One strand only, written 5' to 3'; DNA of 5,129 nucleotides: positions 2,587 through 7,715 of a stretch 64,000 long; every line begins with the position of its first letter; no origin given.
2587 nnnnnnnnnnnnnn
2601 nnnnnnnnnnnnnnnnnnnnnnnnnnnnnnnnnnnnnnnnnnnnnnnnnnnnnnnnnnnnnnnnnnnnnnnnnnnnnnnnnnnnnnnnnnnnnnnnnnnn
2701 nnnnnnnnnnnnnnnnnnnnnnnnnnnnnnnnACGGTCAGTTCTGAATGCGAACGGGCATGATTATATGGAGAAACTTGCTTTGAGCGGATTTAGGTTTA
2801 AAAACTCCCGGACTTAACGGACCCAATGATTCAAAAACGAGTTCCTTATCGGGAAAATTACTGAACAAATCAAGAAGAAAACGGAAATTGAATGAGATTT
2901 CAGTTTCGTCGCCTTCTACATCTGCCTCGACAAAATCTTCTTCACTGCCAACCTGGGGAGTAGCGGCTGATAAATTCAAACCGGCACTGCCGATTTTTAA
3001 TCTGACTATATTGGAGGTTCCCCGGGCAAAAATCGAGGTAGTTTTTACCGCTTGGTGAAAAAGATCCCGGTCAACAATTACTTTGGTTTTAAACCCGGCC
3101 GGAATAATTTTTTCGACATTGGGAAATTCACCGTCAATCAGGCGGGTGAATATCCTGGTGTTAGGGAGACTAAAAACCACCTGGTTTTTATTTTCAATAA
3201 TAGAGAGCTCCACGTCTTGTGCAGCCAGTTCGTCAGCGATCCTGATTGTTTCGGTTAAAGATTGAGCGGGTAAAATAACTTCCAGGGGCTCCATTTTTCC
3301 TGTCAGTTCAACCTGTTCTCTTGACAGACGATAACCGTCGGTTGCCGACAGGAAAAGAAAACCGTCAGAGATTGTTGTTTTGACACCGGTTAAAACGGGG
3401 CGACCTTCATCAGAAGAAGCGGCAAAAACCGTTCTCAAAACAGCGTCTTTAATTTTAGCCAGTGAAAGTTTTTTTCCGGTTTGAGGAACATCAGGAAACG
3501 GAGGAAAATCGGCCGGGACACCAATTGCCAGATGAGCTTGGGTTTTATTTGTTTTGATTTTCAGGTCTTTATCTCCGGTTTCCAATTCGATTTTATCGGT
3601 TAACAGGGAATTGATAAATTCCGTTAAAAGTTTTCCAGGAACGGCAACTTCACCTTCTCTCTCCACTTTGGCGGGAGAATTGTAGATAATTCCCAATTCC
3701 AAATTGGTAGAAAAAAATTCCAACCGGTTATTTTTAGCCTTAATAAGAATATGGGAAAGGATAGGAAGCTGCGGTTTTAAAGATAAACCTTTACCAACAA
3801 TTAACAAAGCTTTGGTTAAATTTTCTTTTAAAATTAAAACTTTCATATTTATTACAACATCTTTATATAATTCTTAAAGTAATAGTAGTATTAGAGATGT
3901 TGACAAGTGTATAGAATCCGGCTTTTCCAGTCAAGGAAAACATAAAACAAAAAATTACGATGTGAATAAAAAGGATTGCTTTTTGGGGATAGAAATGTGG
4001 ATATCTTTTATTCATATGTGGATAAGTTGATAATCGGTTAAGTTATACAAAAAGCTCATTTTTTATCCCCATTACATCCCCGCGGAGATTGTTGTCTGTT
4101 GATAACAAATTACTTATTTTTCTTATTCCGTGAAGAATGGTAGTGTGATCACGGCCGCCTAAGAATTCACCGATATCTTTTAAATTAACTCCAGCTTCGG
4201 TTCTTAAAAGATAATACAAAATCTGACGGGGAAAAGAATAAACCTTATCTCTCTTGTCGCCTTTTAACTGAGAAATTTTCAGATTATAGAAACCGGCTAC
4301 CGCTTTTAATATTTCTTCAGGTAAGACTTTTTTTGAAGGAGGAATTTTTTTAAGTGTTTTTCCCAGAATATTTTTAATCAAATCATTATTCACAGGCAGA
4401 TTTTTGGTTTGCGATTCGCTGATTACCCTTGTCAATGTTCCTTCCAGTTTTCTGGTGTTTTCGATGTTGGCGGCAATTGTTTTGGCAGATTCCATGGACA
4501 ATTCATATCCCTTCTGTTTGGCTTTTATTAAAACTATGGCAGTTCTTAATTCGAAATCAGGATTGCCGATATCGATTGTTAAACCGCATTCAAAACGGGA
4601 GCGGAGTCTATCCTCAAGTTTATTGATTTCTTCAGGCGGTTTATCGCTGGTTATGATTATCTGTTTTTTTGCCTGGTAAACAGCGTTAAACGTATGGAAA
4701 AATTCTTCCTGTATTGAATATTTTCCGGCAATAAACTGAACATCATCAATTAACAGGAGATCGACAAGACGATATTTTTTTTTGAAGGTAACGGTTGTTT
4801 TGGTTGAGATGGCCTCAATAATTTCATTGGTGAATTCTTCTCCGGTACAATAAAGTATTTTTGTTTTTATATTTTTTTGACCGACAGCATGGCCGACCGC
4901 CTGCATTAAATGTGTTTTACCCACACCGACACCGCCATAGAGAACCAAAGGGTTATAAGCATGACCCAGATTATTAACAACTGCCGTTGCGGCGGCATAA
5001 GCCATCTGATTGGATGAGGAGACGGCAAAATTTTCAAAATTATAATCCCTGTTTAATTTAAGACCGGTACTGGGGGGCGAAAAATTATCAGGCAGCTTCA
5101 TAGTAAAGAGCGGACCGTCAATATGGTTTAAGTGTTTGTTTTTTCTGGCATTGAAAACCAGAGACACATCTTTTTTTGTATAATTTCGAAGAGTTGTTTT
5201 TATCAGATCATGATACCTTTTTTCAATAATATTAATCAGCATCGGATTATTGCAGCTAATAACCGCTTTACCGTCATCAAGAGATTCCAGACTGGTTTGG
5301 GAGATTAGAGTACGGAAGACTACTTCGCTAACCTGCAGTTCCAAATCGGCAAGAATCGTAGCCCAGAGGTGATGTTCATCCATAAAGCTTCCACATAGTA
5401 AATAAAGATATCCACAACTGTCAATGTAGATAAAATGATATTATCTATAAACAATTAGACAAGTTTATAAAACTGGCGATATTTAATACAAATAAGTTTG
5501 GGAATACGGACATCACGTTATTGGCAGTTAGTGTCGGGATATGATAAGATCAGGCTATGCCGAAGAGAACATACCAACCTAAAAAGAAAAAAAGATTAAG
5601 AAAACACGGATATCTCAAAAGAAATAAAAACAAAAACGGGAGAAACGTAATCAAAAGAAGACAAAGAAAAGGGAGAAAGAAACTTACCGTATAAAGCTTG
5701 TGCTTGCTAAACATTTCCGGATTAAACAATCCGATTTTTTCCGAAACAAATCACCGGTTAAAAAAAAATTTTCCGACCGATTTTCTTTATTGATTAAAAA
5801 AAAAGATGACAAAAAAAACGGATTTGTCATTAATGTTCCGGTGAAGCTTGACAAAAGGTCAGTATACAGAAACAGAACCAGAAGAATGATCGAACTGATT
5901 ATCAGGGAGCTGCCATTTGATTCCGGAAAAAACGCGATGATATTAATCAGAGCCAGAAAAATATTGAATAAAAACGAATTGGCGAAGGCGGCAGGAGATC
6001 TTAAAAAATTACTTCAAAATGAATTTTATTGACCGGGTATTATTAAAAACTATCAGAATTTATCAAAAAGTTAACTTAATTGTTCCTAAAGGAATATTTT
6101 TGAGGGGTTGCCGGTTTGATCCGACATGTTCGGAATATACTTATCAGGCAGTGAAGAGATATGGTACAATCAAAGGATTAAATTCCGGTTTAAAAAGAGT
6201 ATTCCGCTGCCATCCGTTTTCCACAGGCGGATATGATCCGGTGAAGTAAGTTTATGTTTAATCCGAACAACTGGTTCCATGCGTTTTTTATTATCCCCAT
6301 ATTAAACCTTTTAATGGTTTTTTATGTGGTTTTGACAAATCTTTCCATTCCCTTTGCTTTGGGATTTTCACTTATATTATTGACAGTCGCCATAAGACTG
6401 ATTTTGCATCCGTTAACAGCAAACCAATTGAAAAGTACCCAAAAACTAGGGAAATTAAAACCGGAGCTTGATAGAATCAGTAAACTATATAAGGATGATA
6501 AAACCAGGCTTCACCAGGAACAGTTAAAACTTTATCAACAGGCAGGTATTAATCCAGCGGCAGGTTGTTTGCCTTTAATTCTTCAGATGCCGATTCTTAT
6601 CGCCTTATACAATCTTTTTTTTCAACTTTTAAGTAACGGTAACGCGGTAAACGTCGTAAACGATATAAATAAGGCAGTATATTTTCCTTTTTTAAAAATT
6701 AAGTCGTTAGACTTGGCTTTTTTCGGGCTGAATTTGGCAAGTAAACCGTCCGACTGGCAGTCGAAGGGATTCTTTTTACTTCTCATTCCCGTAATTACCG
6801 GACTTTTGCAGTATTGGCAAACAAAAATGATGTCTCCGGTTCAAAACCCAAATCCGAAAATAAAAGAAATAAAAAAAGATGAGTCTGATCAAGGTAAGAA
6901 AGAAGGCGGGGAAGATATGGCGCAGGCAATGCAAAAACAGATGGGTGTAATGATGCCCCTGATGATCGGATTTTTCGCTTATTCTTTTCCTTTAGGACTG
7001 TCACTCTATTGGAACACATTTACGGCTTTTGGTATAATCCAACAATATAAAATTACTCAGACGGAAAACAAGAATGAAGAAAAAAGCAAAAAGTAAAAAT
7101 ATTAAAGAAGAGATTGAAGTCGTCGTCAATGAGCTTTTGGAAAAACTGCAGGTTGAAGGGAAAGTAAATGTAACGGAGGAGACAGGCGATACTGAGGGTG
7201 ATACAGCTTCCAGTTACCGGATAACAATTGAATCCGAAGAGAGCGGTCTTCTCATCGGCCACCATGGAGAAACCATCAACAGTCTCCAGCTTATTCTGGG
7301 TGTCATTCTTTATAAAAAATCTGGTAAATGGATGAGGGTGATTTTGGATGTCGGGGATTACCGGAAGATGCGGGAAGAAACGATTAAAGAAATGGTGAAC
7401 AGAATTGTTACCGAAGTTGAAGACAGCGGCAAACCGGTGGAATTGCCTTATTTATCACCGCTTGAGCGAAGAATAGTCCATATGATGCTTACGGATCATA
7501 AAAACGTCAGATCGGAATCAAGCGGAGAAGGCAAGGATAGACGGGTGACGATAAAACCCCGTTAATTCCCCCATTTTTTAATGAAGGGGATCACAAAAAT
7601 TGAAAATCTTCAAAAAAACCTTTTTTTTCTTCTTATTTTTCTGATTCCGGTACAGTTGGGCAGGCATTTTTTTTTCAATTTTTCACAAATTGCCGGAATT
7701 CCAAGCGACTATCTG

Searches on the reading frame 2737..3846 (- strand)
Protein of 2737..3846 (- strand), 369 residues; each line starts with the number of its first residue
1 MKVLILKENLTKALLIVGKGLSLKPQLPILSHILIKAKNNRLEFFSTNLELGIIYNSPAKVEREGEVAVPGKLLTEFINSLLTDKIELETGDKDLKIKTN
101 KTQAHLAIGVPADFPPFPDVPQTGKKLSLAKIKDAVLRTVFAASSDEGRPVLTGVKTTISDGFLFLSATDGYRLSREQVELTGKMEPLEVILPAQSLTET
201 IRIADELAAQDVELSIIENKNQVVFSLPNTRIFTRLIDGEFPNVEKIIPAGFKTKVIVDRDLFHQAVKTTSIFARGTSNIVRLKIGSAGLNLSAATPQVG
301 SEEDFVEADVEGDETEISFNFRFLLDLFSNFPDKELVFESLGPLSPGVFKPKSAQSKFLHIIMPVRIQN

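Call 34: search_protein_families(library=pfam, proteins=[window:2737-3846:-], max_evalue=0.01)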
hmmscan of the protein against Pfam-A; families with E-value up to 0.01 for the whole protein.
window:2737-3846:- (369 aa): 3 families
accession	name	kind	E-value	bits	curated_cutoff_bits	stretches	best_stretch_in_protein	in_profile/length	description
PF02767.21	DNA_pol3_beta_2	-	3.3e-26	92.3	27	1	128-243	3-116/116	DNA polymerase III beta subunit, central domain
PF00712.24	DNA_pol3_beta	-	9.3e-24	84.3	24.4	2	1-109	1-111/120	DNA polymerase III beta subunit, N-terminal domain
PF02768.20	DNA_pol3_beta_3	-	2.4e-22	79.4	27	1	246-366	2-121/121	DNA polymerase III beta subunit, C-terminal domain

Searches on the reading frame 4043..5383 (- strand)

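Call 34: search_protein_families(library=pfam, proteins=[window:4043-5383:-], max_evalue=0.01)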
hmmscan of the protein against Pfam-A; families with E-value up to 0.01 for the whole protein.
window:4043-5383:- (446 aa): 13 families
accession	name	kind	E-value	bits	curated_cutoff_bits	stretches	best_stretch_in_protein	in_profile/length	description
PF00308.24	Bac_DnaA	-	4.9e-65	219.1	23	1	110-271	1-162/162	Bacterial DnaA ATPAse domain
PF08299.17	Bac_DnaA_C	-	3.2e-21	75.6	31.5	1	355-423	1-69/69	Bacterial dnaA protein helix-turn-helix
PF11638.13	DnaA_N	-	1.3e-08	34.8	24.6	1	5-66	2-64/65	DnaA N-terminal domain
PF01695.23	IstB_IS21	-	3.8e-08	33.5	24.1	1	144-253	93-199/238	IstB-like ATP binding protein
PF00004.35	AAA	-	6.2e-07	30.4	21.2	1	147-265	2-124/131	ATPase family associated with various cellular activities (AAA)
PF13173.12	AAA_14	-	0.00024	21.6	27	1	144-264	3-115/129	AAA domain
PF13245.12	AAA_19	-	0.00055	20.6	25.1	1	144-342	12-116/134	AAA domain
PF12775.13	AAA_7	-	0.00061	19.8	25.8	1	110-196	3-86/181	P-loop containing dynein motor region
PF13401.12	AAA_22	-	0.0013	19.5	27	0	145-198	7-60/130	AAA domain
PF01637.24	ATPase_2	-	0.0034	17.7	33.2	1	142-247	19-117/225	ATPase domain predominantly from Archaea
PF03969.22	AFG1_ATPase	-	0.0039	16.6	27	0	143-163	61-81/361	AFG1-like ATPase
PF02367.23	TsaE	-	0.0054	17.1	26.6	0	132-171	11-50/128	Threonylcarbamoyl adenosine biosynthesis protein TsaE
PF13191.12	AAA_16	-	0.0067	17.4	32.6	0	144-195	25-85/167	AAA ATPase domain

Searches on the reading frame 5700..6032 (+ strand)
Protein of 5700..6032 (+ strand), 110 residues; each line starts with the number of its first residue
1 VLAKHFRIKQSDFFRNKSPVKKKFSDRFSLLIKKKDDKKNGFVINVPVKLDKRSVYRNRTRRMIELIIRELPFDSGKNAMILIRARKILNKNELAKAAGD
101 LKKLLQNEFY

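Call 34: search_protein_families(library=pfam, proteins=[window:5700-6032:+], max_evalue=0.01)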
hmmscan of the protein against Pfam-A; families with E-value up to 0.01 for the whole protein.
window:5700-6032:+ (110 aa): 1 family
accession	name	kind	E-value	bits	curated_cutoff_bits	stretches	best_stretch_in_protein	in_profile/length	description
PF00825.24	Ribonuclease_P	-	1.5e-07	31.8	22.3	1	3-106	2-106/109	Ribonuclease P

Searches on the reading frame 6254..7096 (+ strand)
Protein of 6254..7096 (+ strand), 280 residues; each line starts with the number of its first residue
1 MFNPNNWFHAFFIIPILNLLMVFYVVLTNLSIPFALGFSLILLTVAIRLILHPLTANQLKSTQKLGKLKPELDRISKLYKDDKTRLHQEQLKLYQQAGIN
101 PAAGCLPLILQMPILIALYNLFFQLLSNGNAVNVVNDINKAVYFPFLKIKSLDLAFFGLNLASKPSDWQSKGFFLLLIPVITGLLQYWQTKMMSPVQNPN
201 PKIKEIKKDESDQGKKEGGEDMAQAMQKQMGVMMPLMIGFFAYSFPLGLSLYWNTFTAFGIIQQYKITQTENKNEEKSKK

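Call 34: search_protein_families(library=pfam, proteins=[window:6254-7096:+], max_evalue=0.01)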
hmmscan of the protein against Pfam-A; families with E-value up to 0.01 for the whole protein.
window:6254-7096:+ (280 aa): 1 family
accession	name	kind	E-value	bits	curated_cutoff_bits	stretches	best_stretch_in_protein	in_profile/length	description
PF02096.25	60KD_IMP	-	9.7e-48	162.7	35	1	37-268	2-162/163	60Kd inner membrane protein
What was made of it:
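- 6254..7096 (+): YidC insertase gene (context only): the likely route for inserting a C-tail anchor. PF02096 60KD_IMP, E = 9.7e-48 (call 34).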

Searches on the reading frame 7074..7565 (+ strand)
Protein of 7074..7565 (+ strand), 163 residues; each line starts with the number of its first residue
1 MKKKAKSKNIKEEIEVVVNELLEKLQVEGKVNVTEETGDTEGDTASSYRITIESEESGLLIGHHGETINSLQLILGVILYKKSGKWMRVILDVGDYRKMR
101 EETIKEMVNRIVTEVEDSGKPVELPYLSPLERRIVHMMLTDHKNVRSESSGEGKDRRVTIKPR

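Call 34: search_protein_families(library=pfam, proteins=[window:7074-7565:+], max_evalue=0.01)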
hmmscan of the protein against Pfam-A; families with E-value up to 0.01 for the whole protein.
window:7074-7565:+ (163 aa): 4 families
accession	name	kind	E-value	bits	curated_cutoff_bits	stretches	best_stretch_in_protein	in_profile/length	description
PF01424.28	R3H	-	3.2e-17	62.7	26.8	1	102-162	1-60/60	R3H domain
PF13083.13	KH_KhpA-B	-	4.4e-11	43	32.1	1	18-89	4-71/73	KhpA/KhpB, KH domain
PF07650.23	KH_2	-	0.0031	17.7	22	1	43-86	22-65/78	KH domain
PF00013.35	KH_1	-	0.0035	17.5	21.5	0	48-72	2-26/66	KH domain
